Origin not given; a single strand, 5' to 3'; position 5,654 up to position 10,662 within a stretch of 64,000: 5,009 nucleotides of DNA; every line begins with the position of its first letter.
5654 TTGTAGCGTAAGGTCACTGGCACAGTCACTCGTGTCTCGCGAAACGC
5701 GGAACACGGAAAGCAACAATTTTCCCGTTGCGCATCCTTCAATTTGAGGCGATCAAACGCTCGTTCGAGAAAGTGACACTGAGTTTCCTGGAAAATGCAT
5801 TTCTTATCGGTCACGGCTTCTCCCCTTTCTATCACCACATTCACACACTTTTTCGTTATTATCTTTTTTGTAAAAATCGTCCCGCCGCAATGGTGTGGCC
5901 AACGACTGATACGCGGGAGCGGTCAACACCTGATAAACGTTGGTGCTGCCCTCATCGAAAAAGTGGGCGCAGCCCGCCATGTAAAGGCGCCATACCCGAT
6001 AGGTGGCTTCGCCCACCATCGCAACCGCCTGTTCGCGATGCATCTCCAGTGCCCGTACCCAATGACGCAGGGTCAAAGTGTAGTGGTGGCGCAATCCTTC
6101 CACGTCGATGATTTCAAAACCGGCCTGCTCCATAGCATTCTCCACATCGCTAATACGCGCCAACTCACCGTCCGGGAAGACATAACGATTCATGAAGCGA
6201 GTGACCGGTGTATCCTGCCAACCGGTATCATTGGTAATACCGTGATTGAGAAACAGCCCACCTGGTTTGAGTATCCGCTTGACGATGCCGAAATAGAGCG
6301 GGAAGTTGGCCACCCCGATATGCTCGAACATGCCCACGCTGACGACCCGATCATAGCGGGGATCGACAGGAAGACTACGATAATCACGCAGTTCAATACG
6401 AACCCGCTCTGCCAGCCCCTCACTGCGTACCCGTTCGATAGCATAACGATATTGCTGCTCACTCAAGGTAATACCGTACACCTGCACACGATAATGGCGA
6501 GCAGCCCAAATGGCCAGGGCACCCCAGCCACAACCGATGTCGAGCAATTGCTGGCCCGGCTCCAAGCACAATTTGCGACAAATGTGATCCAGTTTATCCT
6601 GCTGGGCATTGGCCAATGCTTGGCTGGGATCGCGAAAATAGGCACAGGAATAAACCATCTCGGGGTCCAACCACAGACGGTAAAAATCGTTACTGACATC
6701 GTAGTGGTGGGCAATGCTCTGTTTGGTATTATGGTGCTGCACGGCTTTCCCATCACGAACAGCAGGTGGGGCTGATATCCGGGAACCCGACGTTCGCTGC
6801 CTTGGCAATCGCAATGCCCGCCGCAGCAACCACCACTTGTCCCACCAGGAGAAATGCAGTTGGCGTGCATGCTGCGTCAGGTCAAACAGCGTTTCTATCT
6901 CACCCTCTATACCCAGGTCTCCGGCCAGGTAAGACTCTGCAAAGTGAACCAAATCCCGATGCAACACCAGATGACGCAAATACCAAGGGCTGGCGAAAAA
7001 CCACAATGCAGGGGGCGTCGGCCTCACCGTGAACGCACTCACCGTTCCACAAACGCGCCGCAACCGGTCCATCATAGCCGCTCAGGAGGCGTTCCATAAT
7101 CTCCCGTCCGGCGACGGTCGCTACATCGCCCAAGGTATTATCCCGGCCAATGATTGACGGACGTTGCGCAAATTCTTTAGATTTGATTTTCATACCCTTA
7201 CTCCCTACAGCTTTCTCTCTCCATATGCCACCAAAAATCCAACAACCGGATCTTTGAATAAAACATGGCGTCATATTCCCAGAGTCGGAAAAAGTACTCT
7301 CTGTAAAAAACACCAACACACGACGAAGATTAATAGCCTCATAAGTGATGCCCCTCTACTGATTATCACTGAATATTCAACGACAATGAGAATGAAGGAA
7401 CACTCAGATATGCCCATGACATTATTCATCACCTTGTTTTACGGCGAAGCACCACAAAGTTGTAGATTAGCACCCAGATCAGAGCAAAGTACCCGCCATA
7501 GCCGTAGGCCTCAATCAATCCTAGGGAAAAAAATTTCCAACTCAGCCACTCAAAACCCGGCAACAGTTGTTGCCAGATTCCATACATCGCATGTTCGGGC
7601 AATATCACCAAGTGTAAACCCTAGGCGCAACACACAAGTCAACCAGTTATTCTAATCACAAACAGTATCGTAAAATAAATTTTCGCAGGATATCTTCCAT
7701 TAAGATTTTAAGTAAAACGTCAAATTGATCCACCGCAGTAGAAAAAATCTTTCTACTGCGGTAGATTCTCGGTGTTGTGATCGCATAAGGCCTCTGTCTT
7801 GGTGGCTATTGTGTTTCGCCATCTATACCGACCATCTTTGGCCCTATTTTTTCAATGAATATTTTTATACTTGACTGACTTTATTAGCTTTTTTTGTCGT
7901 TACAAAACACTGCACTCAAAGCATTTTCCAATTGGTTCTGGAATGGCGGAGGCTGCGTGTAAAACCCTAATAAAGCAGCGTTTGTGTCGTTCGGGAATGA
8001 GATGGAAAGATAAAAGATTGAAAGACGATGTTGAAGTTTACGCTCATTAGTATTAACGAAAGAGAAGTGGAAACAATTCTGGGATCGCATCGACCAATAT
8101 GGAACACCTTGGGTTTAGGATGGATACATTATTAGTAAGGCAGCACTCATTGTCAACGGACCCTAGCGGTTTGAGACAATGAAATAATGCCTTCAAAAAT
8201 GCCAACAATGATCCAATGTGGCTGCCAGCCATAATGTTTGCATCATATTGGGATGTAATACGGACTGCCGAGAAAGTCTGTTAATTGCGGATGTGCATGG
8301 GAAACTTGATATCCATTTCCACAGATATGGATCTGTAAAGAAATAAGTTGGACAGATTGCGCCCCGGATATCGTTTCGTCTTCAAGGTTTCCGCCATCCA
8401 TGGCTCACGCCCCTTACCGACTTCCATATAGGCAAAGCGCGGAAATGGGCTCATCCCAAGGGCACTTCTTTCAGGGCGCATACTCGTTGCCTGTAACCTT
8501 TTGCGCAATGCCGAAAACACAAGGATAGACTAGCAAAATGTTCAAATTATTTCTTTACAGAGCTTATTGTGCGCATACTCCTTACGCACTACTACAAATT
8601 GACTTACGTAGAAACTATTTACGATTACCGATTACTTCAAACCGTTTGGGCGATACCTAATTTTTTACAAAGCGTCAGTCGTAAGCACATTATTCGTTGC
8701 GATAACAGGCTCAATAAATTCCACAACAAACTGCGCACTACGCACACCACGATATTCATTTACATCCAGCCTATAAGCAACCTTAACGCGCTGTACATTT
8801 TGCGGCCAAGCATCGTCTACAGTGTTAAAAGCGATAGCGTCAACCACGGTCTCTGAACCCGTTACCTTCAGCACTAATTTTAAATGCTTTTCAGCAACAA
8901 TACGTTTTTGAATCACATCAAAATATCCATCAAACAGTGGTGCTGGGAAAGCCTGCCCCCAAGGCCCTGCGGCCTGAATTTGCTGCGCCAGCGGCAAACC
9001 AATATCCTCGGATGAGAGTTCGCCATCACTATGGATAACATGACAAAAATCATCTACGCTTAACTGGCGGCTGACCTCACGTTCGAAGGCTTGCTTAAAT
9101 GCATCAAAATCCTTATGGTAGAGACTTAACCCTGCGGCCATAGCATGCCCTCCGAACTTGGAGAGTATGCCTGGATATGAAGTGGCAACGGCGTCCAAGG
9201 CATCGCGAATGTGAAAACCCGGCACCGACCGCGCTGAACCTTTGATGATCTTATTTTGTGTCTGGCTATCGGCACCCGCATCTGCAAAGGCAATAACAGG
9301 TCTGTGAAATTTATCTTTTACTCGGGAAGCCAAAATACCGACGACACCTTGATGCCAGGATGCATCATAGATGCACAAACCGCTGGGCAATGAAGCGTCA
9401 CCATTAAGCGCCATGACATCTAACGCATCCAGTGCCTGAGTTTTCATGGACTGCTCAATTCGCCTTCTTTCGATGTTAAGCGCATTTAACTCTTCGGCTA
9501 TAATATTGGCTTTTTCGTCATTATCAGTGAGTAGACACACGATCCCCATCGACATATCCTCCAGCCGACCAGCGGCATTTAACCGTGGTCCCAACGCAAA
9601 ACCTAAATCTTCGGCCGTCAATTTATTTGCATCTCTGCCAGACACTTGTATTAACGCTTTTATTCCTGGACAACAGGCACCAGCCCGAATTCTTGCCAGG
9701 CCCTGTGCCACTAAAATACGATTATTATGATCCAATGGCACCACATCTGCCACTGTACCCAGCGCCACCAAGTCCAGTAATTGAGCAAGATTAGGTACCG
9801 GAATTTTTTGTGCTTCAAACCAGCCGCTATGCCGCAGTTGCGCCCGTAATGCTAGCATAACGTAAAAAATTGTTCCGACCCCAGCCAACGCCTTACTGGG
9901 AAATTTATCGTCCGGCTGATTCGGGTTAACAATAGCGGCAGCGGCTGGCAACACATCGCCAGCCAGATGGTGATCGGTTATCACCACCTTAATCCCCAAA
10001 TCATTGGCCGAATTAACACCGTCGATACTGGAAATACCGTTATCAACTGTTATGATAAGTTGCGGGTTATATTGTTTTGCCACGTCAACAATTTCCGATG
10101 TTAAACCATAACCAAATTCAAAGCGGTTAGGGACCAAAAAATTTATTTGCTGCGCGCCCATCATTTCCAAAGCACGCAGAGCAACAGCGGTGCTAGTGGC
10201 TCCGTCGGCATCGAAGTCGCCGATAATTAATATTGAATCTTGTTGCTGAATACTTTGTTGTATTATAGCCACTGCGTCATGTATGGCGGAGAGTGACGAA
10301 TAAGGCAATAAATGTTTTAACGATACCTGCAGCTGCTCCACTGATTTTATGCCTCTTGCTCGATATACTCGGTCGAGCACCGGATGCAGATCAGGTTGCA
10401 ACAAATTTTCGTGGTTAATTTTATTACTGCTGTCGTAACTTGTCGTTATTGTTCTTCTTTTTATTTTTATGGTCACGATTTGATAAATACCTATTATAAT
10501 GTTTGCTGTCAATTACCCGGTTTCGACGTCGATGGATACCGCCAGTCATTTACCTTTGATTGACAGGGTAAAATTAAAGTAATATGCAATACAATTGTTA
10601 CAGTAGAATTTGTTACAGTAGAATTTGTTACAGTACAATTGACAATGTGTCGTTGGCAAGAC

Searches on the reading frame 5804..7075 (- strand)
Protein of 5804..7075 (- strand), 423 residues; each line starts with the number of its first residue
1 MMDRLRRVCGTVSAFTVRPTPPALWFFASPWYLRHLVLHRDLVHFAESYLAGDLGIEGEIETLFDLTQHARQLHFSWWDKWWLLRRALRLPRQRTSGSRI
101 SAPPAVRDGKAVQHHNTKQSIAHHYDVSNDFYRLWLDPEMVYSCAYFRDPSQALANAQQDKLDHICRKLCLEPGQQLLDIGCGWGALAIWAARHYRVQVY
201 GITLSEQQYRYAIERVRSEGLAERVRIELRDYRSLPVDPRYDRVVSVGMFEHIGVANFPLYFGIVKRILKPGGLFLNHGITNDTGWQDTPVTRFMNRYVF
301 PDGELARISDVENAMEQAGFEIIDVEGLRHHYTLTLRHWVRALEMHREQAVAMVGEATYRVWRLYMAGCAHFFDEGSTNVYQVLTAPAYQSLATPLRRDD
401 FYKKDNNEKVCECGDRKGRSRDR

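Call 27: search_protein_families(library=pfam, proteins=[window:5804-7075:-], max_evalue=0.00001)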
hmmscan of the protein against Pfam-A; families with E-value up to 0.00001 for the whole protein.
window:5804-7075:- (423 aa): 6 families
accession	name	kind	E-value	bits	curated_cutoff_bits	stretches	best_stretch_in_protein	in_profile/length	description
PF02353.26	CMAS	-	1.6e-100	336.3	27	1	115-383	4-273/273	Mycolic acid cyclopropane synthetase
PF13649.12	Methyltransf_25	-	5e-17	62.8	27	1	178-273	2-97/97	Methyltransferase domain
PF08241.18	Methyltransf_11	-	5.4e-14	53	21.2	1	178-276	1-94/95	Methyltransferase domain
PF08242.18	Methyltransf_12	-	1.1e-11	45.8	30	1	178-275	1-98/98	Methyltransferase domain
PF13489.12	Methyltransf_23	-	2.7e-11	43.9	27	1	169-324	16-163/164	Methyltransferase domain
PF13847.12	Methyltransf_31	-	9.7e-11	42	27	1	172-276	2-108/145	Methyltransferase domain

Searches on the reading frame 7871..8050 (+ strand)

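Call 67: search_protein_families(library=pfam, proteins=[window:7871-8050:+], max_evalue=0.01)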
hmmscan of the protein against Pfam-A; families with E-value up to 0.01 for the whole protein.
window:7871-8050:+ (59 aa): 0 families

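Call 68: search_protein_families(library=ncbifam, proteins=[window:7871-8050:+], max_evalue=1)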
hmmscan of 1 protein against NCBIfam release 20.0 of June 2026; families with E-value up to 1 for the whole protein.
window:7871-8050:+ (59 aa): 1 family
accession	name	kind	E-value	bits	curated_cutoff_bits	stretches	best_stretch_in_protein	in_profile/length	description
NF033572.1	transpos_ISKra4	equivalog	2.5e-13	49.9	205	1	10-49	367-406/422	ISKra4 family transposase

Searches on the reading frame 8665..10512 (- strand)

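Call 27: search_protein_families(library=pfam, proteins=[window:8665-10512:-], max_evalue=0.00001)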
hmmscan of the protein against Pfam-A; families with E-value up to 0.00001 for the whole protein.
window:8665-10512:- (615 aa): 3 families
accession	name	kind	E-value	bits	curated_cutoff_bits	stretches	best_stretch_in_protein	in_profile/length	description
PF01368.27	DHH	-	1.2e-24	87.4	28.1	1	94-253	2-125/125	DHH family, N-terminal domain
PF17768.7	RecJ_OB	-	2.8e-22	79.3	27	1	496-598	2-106/107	RecJ OB domain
PF02272.25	DHHA1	-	3.5e-19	69.6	25.9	1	382-481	8-101/102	DHHA1 domain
